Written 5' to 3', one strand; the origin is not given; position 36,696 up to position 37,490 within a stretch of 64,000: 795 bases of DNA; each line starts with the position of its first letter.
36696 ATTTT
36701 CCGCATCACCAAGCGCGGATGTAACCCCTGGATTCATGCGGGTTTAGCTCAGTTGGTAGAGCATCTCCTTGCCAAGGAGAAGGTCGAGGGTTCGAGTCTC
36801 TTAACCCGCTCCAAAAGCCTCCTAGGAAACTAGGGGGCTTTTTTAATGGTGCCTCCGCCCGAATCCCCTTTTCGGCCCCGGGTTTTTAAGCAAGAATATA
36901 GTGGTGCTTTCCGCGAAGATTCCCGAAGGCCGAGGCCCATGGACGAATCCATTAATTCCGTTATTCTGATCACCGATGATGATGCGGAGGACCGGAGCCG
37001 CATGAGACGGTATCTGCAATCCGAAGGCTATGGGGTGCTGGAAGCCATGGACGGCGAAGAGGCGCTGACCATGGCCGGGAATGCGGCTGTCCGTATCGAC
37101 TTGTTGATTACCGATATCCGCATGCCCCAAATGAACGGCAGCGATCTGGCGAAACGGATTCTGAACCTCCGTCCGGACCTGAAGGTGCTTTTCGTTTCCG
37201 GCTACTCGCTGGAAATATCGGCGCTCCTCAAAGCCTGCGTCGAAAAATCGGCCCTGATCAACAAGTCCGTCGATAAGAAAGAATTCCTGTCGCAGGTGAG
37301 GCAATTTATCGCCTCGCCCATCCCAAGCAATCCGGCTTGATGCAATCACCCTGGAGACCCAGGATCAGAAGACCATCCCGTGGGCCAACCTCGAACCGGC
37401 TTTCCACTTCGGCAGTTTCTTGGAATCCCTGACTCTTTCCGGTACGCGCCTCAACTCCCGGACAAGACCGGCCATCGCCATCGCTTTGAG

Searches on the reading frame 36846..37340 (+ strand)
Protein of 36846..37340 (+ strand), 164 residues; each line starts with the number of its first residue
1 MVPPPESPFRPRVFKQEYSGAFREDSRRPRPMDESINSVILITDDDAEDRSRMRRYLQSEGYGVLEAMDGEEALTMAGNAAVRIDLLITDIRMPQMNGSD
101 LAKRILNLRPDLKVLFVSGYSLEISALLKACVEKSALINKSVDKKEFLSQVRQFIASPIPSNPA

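Call 63: search_protein_families(library=ncbifam, proteins=[window:36846-37340:+], max_evalue=0.001)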
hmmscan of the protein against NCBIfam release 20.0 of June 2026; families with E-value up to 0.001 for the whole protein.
window:36846-37340:+ (164 aa): 72 families (the best 25 are shown)
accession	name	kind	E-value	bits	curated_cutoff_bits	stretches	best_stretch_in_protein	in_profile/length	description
NF046026.1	HisKinCckACaul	equivalog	5.9e-22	77.5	1000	1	22-153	543-674/678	cell cycle histidine kinase CckA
NF046020.1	HisKinCckABruc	equivalog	3e-20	71.7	1000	1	29-123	741-835/868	cell cycle histidine kinase CckA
NF046022.1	RespRegCpdRBruc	equivalog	5.4e-18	65.1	180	1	40-156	4-118/120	cell cycle two-component system response regulator CpdR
NF010076.0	PRK13557.1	subfamily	2.6e-16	59.1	631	1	24-158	402-536/540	histidine kinase famiy protein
NF053512.1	nitric_RR_NosR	exception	3.3e-14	52.7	400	1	40-151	1-111/422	response regulator c-di-GMP phosphodiesterase, NosR family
NF007969.0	PRK10693.1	equivalog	2.8e-13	49.6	329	1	38-121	8-89/337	two-component system response regulator RssB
NF033120.0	vanR_FM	exception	1.7e-12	47.5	460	1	39-121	5-84/231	vancomycin resistance response regulator transcription factor, VanR-F/VanR-M family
NF045505.1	RR_RssB_Pseudo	equivalog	2.9e-12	46.4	700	1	38-121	6-87/394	two-component system response regulator RssB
TIGR01818.1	ntrC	equivalog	3.8e-12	45.7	558.6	1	40-155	1-114/463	nitrogen regulation protein NR(I)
NF041945.1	LuxN_Vibrio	equivalog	5.5e-12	44.6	1550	1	35-124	718-805/839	quorum-sensing autoinducer 1 sensor kinase/phosphatase LuxN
NF008034.0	PRK10766.1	equivalog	1.1e-11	44.7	275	1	38-154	3-116/231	two-component system response regulator TorR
NF008199.0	PRK10955.1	equivalog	1.9e-11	44.4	341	1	40-154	4-114/232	envelope stress response regulator transcription factor CpxR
NF008378.0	PRK11173.1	equivalog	1.9e-11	43.7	334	1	38-155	4-118/238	two-component system response regulator ArcA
NF045717.1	DVU0259_DivK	exception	8.4e-11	42.1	160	1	39-155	4-116/117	DVU0259 family response regulator domain-containing protein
NF012227.0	AdeR_RR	equivalog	1e-10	41.5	340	1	37-151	11-122/239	efflux system response regulator transcription factor AdeR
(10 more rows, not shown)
